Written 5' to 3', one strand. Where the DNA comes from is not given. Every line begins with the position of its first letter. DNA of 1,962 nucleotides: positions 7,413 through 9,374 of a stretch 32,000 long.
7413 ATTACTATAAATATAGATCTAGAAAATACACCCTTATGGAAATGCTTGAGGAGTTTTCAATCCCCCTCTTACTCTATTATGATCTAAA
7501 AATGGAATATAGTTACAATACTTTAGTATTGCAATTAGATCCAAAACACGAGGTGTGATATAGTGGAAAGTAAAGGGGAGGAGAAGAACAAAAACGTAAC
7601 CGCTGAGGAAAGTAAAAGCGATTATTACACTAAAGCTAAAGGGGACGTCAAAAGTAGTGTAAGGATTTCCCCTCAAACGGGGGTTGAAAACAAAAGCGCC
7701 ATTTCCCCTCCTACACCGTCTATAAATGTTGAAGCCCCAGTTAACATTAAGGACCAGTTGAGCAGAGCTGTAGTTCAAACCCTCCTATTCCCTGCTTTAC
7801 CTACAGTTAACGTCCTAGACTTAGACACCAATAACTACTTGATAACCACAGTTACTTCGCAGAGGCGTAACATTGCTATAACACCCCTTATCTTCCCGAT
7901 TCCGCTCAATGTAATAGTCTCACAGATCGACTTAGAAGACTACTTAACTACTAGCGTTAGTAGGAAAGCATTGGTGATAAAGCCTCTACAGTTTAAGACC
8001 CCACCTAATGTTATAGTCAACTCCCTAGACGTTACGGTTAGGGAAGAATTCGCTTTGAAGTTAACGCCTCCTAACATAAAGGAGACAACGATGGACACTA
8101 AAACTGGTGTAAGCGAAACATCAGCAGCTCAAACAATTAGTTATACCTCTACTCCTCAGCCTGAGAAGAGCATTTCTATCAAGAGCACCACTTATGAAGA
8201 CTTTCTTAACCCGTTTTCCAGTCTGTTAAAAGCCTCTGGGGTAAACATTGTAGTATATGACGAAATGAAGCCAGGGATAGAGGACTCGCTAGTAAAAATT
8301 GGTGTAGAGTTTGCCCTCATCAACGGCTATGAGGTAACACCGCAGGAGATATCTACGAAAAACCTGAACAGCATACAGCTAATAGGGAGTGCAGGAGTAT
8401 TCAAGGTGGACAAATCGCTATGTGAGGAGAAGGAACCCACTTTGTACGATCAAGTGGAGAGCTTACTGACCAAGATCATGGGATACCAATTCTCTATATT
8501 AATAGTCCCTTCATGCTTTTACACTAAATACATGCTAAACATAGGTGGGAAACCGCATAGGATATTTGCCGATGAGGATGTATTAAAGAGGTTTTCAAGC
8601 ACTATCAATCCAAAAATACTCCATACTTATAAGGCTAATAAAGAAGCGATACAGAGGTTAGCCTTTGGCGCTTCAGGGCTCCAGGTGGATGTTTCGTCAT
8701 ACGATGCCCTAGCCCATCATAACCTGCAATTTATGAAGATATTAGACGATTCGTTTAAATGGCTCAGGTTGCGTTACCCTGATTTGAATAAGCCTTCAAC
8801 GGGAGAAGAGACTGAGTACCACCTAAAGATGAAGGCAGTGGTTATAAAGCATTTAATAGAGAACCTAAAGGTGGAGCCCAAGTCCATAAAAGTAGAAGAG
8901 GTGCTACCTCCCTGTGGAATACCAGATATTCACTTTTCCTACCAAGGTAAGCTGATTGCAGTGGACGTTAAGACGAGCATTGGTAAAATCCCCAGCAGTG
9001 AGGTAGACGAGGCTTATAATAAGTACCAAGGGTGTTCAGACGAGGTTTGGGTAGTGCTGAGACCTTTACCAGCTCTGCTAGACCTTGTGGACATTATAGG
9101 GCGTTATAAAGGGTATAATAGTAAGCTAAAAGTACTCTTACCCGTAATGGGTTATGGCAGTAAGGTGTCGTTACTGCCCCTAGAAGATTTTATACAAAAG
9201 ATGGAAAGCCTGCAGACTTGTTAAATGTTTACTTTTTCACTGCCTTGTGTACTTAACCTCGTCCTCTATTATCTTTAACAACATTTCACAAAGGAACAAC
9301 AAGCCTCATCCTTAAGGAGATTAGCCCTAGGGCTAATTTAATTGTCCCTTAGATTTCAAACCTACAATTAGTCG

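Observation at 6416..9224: Orphan two-gene operon (unknown ~367 aa protein + 553 aa repeat/nuclease protein): candidate undescribed system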

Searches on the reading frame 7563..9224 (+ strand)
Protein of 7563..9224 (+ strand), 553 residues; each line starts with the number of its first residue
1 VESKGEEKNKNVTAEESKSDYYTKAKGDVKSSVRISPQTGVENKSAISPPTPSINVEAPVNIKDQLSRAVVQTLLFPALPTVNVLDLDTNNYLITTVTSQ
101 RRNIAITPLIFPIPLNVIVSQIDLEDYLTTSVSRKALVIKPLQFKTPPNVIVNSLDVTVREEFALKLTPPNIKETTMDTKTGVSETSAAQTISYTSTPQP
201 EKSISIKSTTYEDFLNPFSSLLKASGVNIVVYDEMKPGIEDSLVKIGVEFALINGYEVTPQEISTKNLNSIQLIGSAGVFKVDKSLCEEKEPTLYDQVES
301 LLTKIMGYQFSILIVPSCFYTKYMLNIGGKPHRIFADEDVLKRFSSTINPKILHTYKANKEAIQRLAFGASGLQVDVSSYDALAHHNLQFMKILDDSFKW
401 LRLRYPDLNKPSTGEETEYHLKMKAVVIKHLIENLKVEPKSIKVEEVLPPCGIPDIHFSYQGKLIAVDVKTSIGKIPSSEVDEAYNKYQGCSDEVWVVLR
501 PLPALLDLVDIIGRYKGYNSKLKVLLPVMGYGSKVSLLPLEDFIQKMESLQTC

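Call 3: search_protein_families(library=pfam, proteins=[window:7563-9224:+], max_evalue=1)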
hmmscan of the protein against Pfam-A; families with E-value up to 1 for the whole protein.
window:7563-9224:+ (553 aa): 1 family
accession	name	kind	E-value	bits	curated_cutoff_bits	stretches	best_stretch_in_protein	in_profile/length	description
PF06054.18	CoiA_nuc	-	0.22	12.1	20.3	1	416-489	1-69/158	Competence protein CoiA, nuclease-like domain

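Call 4: search_protein_families(library=phrogs, proteins=[window:7563-9224:+], max_evalue=1)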
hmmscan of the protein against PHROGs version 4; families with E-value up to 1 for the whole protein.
window:7563-9224:+ (553 aa): 2 families
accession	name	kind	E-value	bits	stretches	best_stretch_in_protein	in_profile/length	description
phrog_33669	-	unknown function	0.5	11.2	0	24-52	38-65/68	-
phrog_30649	-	unknown function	0.7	11.2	0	11-35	5-29/64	-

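Call 5: search_protein_families(library=ncbifam, proteins=[window:7563-9224:+], max_evalue=1)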
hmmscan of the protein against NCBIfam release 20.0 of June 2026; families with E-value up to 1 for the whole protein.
window:7563-9224:+ (553 aa): 0 families

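Call 6: search_protein_families(library=padloc, proteins=[window:7563-9224:+], max_evalue=1)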
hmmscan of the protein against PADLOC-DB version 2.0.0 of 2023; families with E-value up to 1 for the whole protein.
window:7563-9224:+ (553 aa): 0 families

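Call 11: find_homologous_proteins(query=window:7563-9224:+)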
Query window:7563-9224:+ (553 aa): 2 proteins with E <= 0.001 among 8000 candidates.
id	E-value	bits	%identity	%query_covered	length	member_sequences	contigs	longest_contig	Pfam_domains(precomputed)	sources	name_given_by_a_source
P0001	0.0e+0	1214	100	100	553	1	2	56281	-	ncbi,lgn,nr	ncbi:MAG: hypothetical protein OWQ54_09805 [Sulfolobaceae archaeon]|nr:hypothetical protein [Sulfolo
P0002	1.9e-191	655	59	100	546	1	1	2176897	-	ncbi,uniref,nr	ncbi:hypothetical protein GWK48_10945 [Metallosphaera tengchongensis]|uniref:Uncharacterized protein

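Call 22: search_dna_similar(query=window:7563-9224:+, collection=phages, mode=protein, max_evalue=1)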
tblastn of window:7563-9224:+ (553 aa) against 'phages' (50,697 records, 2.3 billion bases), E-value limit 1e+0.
No match.

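Call 24: search_dna_similar(query=window:7563-9224:+, collection=plasmids, mode=protein, max_evalue=1)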
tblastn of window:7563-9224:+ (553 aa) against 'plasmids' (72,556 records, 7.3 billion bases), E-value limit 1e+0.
No match.

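Call 44: predict_structure(alignment_id=A4)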
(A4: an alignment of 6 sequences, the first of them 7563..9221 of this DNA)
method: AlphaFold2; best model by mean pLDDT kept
length: 553 residues; sequences in the alignment: 6
mean_pLDDT: 57.0   pTM: 0.57
mean pLDDT of the five models: 57.0, 49.0, 48.1, 47.8, 45.3
residues with pLDDT >= 90: 67; 70-90: 176; 50-70: 92; < 50: 218
segments of 3 or more residues with pLDDT < 50: 1-204, 305-307, 349-353, 384-387
pLDDT, mean of each block of 10 residues (from residue 1): 29 23 22 22 23 20 21 24 23 21 23 25 28 23 24 20 20 22 22 24 50 66 72 77 79 78 82 76 83 74 57 85 64 66 60 56 73 59 54 89 86 70 93 93 84 90 93 81 90 92 83 74 87 82 78 43
secondary structure, 60 per line:
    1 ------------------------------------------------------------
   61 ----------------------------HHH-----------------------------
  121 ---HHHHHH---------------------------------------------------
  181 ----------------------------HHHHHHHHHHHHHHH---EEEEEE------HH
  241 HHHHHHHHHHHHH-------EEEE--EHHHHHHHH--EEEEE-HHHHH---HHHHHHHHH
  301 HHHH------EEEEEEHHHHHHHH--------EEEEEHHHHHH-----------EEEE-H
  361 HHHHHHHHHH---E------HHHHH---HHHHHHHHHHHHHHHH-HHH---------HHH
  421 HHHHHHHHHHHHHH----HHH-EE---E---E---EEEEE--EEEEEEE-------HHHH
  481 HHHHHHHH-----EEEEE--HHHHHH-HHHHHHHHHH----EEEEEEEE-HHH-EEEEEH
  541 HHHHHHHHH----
elements in order: H124-129 H209-223 E227-232 H239-253 E261-264 H268-275 E278-282 H284-288 H292-304 E311-316 H317-324 E333-337 H338-343 E355-358 H360-370 H381-385 H389-404 H418-434 E456-460 E463-469 H477-488 E494-498 H501-506 H508-517 E522-529 E535-539 H540-549
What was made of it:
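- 7563..7766 (+): Gene 2, aa 1-68: N-terminal segment rich in Ser, Lys and Glu, predicted disordered. AF2 pLDDT is about 20-29 (call 44).
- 8175..8762 (+): Gene 2, aa 205-400: alpha/beta domain (five strands alternating with helices) plus a helical linker. The segment V231-Y-D-E234 follows strand 1. D283 is conserved. There is no Walker A motif. AF2 pLDDT is about 55-85 (call 44).
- On PD-(D/E)xK nuclease superfamily (domain level): The AF2 model of aa 401-553 has block-mean pLDDT of about 70-93 (last residues lower), with the expected order of elements (call 44).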

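Call 55: fold_search(model_id=the predicted structure, library=pdb)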
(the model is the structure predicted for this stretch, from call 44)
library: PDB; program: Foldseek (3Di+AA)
matches with E <= 10: 1171; with E <= 0.001: 0
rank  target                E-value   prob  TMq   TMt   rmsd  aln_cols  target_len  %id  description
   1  7rla_A                1.3e-03  0.57  0.15  0.12  37.5       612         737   11  Cryo-EM structure of human p97-R191Q mutant bound to ATPgS. (released 2021-09-22)
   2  8uk9_B                2.6e-03  0.77  0.17  0.26  20.6       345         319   10  Structure of T4 Bacteriophage clamp loader mutant D110C bound to the T4 clamp, primer-template DNA, and ATP analog (released 2023-12-13)
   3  8giy_B                3.8e-03  0.82  0.16  0.23  19.4       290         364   13  E. coli clamp loader with closed clamp (released 2024-03-27)
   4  8ui7_C                5.5e-03  0.84  0.18  0.27  21.1       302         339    9  Cryo-EM map of human clmap-clamp loader ATAD5-RFC-gapped PCNA complex in intermediate state 3 (released 2024-05-29)
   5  7jpo_D                6.5e-03  0.54  0.16  0.20  19.5       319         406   12  ORC-O1AAA: Human Origin Recognition Complex (ORC) with dynamic/unresolved ORC2 WH (released 2020-09-02)
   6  5o7f_B                6.5e-03  0.38  0.14  0.22  19.3       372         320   11  Structure of the inactive T.maritima PDE (TM1595) D80N D154N mutant with GMP and Mn2+ (released 2017-10-25)
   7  3u61_B                6.9e-03  0.41  0.15  0.24  21.0       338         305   13  Structure of T4 Bacteriophage Clamp Loader Bound To Closed Clamp, DNA and ATP Analog and ADP (released 2012-01-04)
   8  2g3w_B                8.2e-03  0.97  0.13  0.33   8.9       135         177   16  The Crystal Structure of YaeQ Protein from Xanthomonas axonopodis pv. citri (released 2007-02-27)
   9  7nkj_F                8.2e-03  0.72  0.16  0.18  17.1       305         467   11  Mycobacterium smegmatis ATP synthase F1 state 3 (released 2021-10-27)
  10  2v1u_A                8.2e-03  0.69  0.17  0.23  19.0       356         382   11  STRUCTURE OF THE AEROPYRUM PERNIX ORC1 PROTEIN IN COMPLEX WITH DNA (released 2007-09-18)
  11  5uj7_C                8.2e-03  0.47  0.15  0.20  20.6       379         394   12  Structure of the active form of human Origin Recognition Complex ATPase motor module, complex subunitS 1, 4, 5 (released 2017-02-08)
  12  2g3w_A                9.2e-03  0.98  0.14  0.35   8.3       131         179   16  The Crystal Structure of YaeQ Protein from Xanthomonas axonopodis pv. citri (released 2007-02-27)
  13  1jqj_D                1.0e-02  0.77  0.17  0.26  16.8       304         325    8  Mechanism of Processivity Clamp Opening by the Delta Subunit Wrench of the Clamp Loader Complex of E. coli DNA Polymer (released 2001-11-07)
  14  8h3h_B                1.0e-02  0.66  0.16  0.17  19.9       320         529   13  Human ATAD2 Walker B mutant, ATP state (released 2023-10-18)
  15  6sce_A                1.1e-02  0.51  0.15  0.13  19.0       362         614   12  Structure of a Type III CRISPR defence DNA nuclease activated by cyclic oligoadenylate (released 2020-02-19)
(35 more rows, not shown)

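Call 82: fold_search(model_id=the predicted structure, library=viral)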
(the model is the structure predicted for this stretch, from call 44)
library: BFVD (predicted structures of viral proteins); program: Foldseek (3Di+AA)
matches with E <= 10: 76; with E <= 0.001: 0
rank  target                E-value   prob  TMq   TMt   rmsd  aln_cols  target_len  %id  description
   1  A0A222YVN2            1.9e-03  0.57  0.17  0.19  15.5       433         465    9  Helicase [Synechococcus phage Bellamy]
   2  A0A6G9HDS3            3.0e-03  0.44  0.11  0.14  35.5       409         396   10  Thymidylate or Deoxyguanosine kinase [Dikerogammarus haemobaphes virus 1]
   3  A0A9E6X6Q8            3.4e-03  0.99  0.17  0.27   6.1       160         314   10  (no name in the UniProt tables at hand)
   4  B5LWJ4                8.6e-03  0.72  0.17  0.24  13.1       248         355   12  Putative ATPase [Feldmannia species virus]
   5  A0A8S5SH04            1.1e-02  0.66  0.11  0.21  18.7       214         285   11  Endonuclease-like protein [Siphoviridae sp. ctBCr48]
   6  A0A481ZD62            1.8e-02  0.16  0.14  0.12  35.7       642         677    9  DEAD/SNF2-like helicase (Fragment) [Pithovirus LCPAC403]
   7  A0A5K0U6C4            1.9e-02  0.20  0.12  0.12  31.5       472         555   10  Uncharacterized protein [Yasminevirus sp. GU-2018]
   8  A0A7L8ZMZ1            3.1e-02  0.57  0.18  0.23  12.6       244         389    9  ATPase AAA-type core domain-containing protein [Erwinia phage pEa_SNUABM_47]
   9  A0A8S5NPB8            3.1e-02  0.47  0.12  0.20  18.3       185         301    9  Restriction endonuclease [Siphoviridae sp. ctGMq5]
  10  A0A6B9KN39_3          3.1e-02  0.16  0.14  0.07  33.5       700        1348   10  Genome polyprotein (Fragment) [Atrato Flavi-like virus 1]
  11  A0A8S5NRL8            3.5e-02  0.93  0.18  0.39   5.6       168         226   12  Replicative helicase [Myoviridae sp. cteaT5]
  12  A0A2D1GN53            5.2e-02  0.51  0.17  0.23  15.2       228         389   10  (no name in the UniProt tables at hand)
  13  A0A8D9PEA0            5.6e-02  0.84  0.13  0.35  13.1       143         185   10  Endonuclease Like Protein [Bacteriophage sp.]
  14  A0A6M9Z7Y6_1          6.6e-02  0.11  0.14  0.08  21.1       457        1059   12  Genome polyprotein [Riboviria sp.]
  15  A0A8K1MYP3            8.4e-02  0.09  0.13  0.09  27.9       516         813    8  (no name in the UniProt tables at hand)
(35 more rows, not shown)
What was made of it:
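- On PD-(D/E)xK nuclease superfamily (domain level): Foldseek matches YaeQ (2g3w) at probability 0.97-0.98 but E = 8e-3, and viral endonuclease-like and Mrr proteins at probability 0.47-0.84 (calls 55, 82).
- Fold support comes from YaeQ at probability 0.97-0.98 and from viral endonuclease-like and Mrr-domain proteins at probabilities 0.47-0.84 (calls 55, 82).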

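Call 87: search_protein_families(library=padloc, alignment_id=A6, max_evalue=0.1)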
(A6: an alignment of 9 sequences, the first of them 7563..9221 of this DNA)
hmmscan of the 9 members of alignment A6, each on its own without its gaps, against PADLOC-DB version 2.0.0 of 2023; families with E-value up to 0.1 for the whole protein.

A. member 1, window:7563-9221:+ (553 aa): 0 families

B. families by the number of members that match (of 9 scanned): 4 families
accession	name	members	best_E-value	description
PDLC01607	RT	1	0.0067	"CAS-I,CAS-II,CAS-III,CAS-IV,CAS-V,CAS-VI; acquisition_associated"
PDLC04757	PDC-M64B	1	0.012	-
PDLC01488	Cas11a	1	0.02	CAS-I-A; effector_SS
PDLC00741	Effector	1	0.082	Endonuclease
